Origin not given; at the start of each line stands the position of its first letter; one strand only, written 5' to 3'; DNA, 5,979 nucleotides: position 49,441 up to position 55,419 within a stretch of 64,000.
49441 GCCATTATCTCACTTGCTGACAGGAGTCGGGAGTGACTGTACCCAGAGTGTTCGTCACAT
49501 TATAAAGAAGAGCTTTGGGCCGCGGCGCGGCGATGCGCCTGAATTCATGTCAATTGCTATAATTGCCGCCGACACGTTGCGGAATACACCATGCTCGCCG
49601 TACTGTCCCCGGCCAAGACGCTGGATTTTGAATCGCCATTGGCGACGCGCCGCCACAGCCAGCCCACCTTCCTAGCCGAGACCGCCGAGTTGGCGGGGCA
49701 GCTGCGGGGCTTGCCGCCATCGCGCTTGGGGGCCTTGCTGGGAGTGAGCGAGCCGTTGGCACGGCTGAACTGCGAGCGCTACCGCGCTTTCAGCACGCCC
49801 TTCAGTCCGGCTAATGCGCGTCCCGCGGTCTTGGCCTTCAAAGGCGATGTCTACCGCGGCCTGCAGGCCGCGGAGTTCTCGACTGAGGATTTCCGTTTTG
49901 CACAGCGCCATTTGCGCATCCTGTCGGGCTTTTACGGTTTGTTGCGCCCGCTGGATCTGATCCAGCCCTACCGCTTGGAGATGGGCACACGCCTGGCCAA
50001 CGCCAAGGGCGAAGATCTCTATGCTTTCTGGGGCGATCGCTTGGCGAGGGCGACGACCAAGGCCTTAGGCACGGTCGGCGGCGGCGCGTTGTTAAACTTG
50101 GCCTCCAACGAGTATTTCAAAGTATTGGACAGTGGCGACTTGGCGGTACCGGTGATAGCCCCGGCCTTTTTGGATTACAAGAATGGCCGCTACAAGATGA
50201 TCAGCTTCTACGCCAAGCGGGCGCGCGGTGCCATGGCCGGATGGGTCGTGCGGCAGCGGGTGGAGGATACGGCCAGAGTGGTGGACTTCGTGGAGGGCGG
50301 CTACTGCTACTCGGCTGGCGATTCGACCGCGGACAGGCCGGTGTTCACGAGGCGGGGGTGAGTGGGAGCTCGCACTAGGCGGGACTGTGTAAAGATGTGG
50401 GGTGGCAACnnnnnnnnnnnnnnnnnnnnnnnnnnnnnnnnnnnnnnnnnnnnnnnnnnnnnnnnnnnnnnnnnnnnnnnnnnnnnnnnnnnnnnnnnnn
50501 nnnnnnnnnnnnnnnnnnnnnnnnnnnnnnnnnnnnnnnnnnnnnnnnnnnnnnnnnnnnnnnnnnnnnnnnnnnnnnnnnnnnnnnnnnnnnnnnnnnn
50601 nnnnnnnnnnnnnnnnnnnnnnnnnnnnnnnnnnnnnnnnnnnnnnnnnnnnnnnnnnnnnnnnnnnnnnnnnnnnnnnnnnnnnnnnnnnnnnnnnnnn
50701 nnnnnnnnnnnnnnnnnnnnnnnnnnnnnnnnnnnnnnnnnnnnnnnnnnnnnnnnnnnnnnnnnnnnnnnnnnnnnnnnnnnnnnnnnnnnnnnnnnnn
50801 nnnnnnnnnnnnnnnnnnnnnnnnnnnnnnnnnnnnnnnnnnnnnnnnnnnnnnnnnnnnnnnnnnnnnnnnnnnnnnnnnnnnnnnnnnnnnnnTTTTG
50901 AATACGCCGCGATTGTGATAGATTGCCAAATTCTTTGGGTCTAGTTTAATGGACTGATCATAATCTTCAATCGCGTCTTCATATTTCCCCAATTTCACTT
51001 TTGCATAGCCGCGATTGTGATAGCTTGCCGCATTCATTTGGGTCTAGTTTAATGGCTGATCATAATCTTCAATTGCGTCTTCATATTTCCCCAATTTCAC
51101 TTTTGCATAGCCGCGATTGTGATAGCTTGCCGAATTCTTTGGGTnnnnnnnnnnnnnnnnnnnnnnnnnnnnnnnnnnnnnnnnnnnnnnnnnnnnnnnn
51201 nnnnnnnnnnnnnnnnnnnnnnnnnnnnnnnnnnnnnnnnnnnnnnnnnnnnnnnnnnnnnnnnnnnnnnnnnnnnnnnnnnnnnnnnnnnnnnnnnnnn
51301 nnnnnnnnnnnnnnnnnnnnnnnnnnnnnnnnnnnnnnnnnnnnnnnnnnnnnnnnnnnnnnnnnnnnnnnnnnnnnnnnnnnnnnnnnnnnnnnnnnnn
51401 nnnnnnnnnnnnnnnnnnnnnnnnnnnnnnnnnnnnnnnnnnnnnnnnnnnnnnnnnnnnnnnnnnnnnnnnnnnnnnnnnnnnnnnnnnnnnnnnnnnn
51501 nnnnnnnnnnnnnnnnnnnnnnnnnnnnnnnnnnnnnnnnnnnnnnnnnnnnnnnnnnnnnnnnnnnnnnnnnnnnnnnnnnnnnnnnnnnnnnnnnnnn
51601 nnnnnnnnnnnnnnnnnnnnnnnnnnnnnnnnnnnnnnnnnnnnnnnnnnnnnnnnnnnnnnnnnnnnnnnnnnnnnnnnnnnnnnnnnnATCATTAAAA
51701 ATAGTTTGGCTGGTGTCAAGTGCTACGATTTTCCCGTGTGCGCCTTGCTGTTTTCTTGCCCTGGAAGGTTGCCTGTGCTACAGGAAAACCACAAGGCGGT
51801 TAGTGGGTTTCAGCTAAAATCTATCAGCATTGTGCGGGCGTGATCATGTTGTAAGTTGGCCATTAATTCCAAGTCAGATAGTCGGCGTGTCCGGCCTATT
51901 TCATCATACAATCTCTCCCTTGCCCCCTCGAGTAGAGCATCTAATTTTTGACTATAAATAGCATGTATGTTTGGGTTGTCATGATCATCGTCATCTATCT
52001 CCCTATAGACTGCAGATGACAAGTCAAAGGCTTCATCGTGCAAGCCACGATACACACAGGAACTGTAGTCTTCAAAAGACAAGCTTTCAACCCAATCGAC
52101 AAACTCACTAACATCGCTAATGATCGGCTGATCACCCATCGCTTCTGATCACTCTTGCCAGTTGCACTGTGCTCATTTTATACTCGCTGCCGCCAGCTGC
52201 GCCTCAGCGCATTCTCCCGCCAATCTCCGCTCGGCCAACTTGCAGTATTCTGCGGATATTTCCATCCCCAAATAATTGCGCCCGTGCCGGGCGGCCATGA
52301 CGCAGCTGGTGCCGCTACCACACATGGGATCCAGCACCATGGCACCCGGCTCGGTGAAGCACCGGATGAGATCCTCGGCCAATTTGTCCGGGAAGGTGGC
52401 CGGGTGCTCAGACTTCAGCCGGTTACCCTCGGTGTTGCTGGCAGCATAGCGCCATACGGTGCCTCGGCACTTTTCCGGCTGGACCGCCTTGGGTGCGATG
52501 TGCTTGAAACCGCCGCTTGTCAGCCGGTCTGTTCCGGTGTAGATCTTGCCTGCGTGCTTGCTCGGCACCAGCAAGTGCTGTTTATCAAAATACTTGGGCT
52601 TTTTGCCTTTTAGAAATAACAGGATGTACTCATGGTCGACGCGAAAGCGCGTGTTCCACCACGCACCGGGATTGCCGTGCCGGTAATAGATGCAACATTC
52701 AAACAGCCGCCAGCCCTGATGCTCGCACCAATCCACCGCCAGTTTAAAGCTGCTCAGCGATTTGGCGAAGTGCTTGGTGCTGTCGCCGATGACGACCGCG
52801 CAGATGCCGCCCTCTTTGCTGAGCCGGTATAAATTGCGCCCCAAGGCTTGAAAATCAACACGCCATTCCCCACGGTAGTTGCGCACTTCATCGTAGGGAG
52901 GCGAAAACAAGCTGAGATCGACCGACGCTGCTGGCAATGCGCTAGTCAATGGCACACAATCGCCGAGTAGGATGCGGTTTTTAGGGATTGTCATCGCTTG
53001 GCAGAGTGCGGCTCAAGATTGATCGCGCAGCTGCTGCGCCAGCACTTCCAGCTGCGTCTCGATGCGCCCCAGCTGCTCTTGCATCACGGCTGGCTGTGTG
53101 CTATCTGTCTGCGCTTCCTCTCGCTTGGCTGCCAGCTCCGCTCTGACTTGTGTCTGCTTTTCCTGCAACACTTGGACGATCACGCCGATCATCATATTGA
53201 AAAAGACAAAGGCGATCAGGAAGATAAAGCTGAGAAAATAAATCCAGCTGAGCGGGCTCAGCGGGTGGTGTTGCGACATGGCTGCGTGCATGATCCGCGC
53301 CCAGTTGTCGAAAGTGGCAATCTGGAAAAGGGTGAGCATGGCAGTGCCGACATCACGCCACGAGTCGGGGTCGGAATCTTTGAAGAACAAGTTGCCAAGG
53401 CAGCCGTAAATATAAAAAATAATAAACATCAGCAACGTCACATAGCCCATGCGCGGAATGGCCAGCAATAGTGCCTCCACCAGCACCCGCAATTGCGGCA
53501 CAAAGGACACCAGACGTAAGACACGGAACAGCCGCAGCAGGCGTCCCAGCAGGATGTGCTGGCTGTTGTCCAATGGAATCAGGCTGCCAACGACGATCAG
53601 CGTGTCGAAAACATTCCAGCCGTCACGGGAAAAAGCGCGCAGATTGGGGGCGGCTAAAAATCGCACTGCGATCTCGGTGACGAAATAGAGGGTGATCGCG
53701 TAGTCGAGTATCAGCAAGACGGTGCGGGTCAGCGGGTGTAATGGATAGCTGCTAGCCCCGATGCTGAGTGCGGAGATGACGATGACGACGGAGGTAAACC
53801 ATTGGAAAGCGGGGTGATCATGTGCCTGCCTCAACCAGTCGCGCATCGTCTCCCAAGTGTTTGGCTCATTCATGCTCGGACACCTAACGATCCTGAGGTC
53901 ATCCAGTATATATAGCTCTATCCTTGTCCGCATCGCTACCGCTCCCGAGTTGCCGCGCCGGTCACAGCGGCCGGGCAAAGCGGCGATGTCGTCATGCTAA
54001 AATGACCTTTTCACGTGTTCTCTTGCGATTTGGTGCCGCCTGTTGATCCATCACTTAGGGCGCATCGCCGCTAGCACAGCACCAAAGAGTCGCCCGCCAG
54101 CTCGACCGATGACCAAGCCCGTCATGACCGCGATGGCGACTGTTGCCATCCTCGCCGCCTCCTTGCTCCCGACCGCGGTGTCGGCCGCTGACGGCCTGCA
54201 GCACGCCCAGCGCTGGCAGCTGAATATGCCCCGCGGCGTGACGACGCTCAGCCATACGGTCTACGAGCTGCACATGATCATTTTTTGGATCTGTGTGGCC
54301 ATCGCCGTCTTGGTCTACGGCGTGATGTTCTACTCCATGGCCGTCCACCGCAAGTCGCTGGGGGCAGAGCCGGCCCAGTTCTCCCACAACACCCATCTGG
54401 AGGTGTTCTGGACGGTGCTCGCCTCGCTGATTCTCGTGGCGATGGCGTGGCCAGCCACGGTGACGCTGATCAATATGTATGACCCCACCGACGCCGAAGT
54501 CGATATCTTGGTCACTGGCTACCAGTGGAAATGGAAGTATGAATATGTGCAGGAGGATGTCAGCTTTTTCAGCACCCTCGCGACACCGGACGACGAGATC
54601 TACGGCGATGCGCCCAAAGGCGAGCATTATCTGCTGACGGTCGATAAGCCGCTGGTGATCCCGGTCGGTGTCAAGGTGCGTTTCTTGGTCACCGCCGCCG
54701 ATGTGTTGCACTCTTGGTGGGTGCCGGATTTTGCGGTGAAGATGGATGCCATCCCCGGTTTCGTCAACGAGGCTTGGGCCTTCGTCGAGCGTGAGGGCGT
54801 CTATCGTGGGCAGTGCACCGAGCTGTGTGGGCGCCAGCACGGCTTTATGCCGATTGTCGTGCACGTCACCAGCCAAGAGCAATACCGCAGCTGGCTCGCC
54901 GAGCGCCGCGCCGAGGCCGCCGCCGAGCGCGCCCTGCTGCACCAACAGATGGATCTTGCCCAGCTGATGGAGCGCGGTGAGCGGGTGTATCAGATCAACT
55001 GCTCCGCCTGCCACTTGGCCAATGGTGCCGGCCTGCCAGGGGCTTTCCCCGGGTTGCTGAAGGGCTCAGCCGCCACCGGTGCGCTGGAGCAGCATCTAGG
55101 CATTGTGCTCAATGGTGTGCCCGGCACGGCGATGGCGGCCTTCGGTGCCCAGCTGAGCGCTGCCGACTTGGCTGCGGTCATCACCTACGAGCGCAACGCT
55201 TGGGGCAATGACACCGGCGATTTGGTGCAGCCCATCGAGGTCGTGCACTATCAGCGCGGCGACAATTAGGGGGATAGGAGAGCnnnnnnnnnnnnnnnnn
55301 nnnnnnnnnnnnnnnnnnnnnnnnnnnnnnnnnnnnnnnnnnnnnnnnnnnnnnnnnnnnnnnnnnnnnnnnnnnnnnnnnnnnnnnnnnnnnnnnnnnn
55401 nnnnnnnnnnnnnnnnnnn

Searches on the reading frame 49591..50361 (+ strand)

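Call 51: search_protein_families(library=pfam, proteins=[window:49591-50361:+], max_evalue=0.001)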
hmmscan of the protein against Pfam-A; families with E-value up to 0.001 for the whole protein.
window:49591-50361:+ (256 aa): 2 families
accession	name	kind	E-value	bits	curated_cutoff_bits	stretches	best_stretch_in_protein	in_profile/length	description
PF03883.20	H2O2_YaaD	-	4.1e-81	272.4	29.6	1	1-242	1-234/236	Peroxide stress protein YaaA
PF21818.3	DUF6884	-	1.8e-05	25.3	30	1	105-180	37-107/135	Family of unknown function (DUF6884)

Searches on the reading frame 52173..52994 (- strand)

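Call 51: search_protein_families(library=pfam, proteins=[window:52173-52994:-], max_evalue=0.001)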
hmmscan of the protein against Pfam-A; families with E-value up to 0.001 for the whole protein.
window:52173-52994:- (273 aa): 3 families
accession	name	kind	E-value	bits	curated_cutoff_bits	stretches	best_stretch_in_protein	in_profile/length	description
PF01555.25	N6_N4_Mtase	-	2.3e-32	113.2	26.7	1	25-255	1-220/221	DNA methylase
PF01170.24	UPF0020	-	1.2e-06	28.8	22.3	1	196-256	7-68/197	RMKL-like, methyltransferase domain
PF13649.12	Methyltransf_25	-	0.00014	23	27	1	220-268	1-51/97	Methyltransferase domain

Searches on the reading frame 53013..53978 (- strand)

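Call 51: search_protein_families(library=pfam, proteins=[window:53013-53978:-], max_evalue=0.001)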
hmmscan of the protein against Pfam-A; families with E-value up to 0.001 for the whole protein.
window:53013-53978:- (321 aa): 2 families
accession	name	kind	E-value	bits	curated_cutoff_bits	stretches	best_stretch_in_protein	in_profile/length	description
PF00520.37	Ion_trans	-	5.5e-47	160.4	25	1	55-277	1-239/241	Ion transport protein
PF08016.18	PKD_channel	-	7.8e-10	39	22.4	1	148-269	106-220/225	Polycystin cation channel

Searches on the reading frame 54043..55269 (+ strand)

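Call 51: search_protein_families(library=pfam, proteins=[window:54043-55269:+], max_evalue=0.001)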
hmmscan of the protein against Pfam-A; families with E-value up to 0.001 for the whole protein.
window:54043-55269:+ (408 aa): 4 families
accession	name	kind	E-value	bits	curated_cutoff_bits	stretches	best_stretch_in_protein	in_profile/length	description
PF00116.26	COX2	-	7.5e-37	126.3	22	1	155-274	3-118/120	Cytochrome C oxidase subunit II, periplasmic domain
PF02790.20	COX2_TM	-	4.3e-11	43.3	22.8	1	56-137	2-84/88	Cytochrome C oxidase subunit II, transmembrane domain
PF13442.11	Cytochrome_CBB3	-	6.4e-11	42.9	27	1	309-382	3-67/68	Cytochrome C oxidase, cbb3-type, subunit III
PF00034.26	Cytochrom_C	-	7.9e-06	27.6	21.3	1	310-382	2-85/90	Cytochrome c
